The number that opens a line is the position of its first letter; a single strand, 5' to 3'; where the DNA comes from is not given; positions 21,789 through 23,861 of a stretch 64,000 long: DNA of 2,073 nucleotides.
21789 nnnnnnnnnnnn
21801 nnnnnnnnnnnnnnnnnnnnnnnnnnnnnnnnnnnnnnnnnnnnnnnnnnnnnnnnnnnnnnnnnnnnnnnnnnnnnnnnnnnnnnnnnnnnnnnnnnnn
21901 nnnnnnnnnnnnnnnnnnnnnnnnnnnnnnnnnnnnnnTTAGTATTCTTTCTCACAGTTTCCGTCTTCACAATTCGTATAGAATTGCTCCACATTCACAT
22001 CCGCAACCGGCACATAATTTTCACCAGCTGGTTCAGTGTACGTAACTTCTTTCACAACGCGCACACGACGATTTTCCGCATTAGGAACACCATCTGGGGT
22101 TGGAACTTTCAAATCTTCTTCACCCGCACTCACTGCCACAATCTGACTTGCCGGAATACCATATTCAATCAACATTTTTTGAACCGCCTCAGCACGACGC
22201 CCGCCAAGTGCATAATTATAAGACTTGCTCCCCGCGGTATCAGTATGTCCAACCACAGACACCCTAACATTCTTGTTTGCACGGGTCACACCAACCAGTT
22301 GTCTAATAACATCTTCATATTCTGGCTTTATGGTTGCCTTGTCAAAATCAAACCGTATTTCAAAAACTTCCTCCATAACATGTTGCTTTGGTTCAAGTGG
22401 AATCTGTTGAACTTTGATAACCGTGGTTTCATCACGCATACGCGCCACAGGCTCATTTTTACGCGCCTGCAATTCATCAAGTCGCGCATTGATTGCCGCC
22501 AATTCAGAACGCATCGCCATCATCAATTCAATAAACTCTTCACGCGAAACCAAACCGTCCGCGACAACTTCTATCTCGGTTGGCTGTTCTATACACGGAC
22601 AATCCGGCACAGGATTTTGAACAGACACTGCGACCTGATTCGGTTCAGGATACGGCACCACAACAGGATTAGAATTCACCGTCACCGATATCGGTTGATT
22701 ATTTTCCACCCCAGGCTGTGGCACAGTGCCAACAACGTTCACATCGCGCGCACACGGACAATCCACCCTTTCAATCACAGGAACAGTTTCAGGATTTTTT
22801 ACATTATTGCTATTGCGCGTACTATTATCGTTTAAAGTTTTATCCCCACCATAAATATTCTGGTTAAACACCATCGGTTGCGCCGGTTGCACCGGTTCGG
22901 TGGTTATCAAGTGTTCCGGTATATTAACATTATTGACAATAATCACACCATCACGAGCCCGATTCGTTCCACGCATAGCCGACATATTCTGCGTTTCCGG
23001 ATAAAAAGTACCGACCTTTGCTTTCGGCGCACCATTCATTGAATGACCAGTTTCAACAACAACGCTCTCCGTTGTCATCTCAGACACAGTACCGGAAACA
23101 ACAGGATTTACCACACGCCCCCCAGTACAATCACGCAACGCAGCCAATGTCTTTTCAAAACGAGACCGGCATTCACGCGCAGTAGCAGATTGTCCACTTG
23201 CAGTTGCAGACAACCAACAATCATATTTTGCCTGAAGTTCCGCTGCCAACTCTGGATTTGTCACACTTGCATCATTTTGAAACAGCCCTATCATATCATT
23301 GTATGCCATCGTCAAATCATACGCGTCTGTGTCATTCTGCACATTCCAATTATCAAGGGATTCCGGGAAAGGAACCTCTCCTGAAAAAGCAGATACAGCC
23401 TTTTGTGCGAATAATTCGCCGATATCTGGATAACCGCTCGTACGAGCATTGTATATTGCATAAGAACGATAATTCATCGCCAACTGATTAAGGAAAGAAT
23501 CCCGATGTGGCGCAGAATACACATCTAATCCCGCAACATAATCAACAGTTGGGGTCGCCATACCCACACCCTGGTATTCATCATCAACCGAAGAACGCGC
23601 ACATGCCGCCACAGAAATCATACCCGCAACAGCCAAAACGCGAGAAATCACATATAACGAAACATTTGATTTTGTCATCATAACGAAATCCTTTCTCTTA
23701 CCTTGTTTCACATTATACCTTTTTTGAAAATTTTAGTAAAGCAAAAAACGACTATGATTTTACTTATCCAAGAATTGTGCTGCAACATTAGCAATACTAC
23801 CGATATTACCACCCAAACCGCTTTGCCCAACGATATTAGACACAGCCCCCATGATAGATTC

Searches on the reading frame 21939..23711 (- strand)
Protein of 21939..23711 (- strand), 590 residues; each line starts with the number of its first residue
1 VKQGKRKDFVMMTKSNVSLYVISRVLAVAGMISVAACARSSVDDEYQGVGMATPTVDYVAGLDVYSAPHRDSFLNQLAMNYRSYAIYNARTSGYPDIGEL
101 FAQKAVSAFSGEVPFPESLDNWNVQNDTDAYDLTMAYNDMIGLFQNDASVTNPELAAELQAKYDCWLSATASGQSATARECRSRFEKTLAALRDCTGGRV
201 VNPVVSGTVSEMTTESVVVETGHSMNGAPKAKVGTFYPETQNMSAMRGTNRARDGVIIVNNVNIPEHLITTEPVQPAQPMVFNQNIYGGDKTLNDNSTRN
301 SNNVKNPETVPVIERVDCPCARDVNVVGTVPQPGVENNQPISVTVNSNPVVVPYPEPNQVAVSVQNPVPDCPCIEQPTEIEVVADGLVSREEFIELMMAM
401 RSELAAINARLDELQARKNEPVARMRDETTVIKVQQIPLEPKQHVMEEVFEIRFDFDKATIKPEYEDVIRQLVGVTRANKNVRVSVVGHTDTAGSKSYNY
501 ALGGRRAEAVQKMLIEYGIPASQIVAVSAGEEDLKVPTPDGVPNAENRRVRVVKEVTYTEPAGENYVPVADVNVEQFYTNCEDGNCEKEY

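Call 4: search_protein_families(library=pfam, proteins=[window:21939-23711:-], max_evalue=1)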
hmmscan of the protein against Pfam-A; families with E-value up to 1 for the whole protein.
window:21939-23711:- (590 aa): 1 family
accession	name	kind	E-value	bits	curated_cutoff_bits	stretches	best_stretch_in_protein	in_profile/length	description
PF00691.25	OmpA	-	3e-18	66.4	27.2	1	453-548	1-98/98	OmpA family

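Call 30: search_protein_families(library=ncbifam, proteins=[window:21939-23711:-], max_evalue=1)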
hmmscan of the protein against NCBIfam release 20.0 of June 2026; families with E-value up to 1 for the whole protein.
window:21939-23711:- (590 aa): 33 families (the best 25 are shown)
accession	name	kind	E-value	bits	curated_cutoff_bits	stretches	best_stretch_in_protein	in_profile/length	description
TIGR02802.1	Pal_lipo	equivalog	2.4e-23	82.2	125.35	1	452-553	2-103/104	peptidoglycan-associated lipoprotein Pal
NF053611.1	YiaD_Gzip_OmpA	equivalog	6.9e-21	74.9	175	1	451-552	103-204/206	YiaD family glycine zipper/OmpA-like lipoprotein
NF053612.1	anchor_PA1041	equivalog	3.7e-19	69.6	250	1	439-552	120-233/236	PA1041 family peptidoglycan-binding anchor lipoprotein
NF045787.1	OmpABordt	equivalog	4e-19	69.1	200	1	451-552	86-187/194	outer membrane protein OmpA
NF053613.1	OMP_toxin_LptF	equivalog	1.1e-16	61.3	400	1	438-552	126-243/256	lipotoxin F family OmpA-related lipoprotein LptF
NF008067.1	PRK10802.1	equivalog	2.4e-16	60.1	261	1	452-553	69-170/171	peptidoglycan-associated lipoprotein Pal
NF052230.1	T9SS_PorE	exception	6.6e-16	57.7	600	1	449-535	514-600/648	PorE family type IX secretion system protein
NF053585.1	OMP_LP_YfiB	equivalog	5.5e-15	55.6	128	1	438-553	44-159/163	outer membrane lipoprotein YfiB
NF053607.1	CHU_0125_OmpA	equivalog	4.5e-14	51.9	620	1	430-537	515-618/639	CHU_0125 family OmpA-like outer membrane integrity protein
NF008071.1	PRK10808.1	equivalog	5.5e-13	49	277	1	440-533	217-316/358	porin OmpA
NF007804.1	PRK10510.1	equivalog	2e-11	43.6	307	1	450-552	112-214/219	OmpA family lipoprotein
TIGR03789.1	pdsO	hypoth_equivalog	1.1e-10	41.6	152.2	1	402-541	88-230/243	sortase-associated OmpA-like protein PdsO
TIGR03350.1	type_VI_ompA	equivalog_domain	1.3e-10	41.3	139.8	1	454-552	34-135/137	type VI secretion system protein TssL, long form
NF047726.1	AutTranAdhPGAsTpgA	equivalog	1.1e-09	37.9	350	1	440-530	144-237/268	trimeric autotransporter adhesin/peptidogylcan-associated protein TpgA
NF006285.1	PRK08457.1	equivalog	5.9e-09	36.1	250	1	424-557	92-233/253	flagellar motor protein MotB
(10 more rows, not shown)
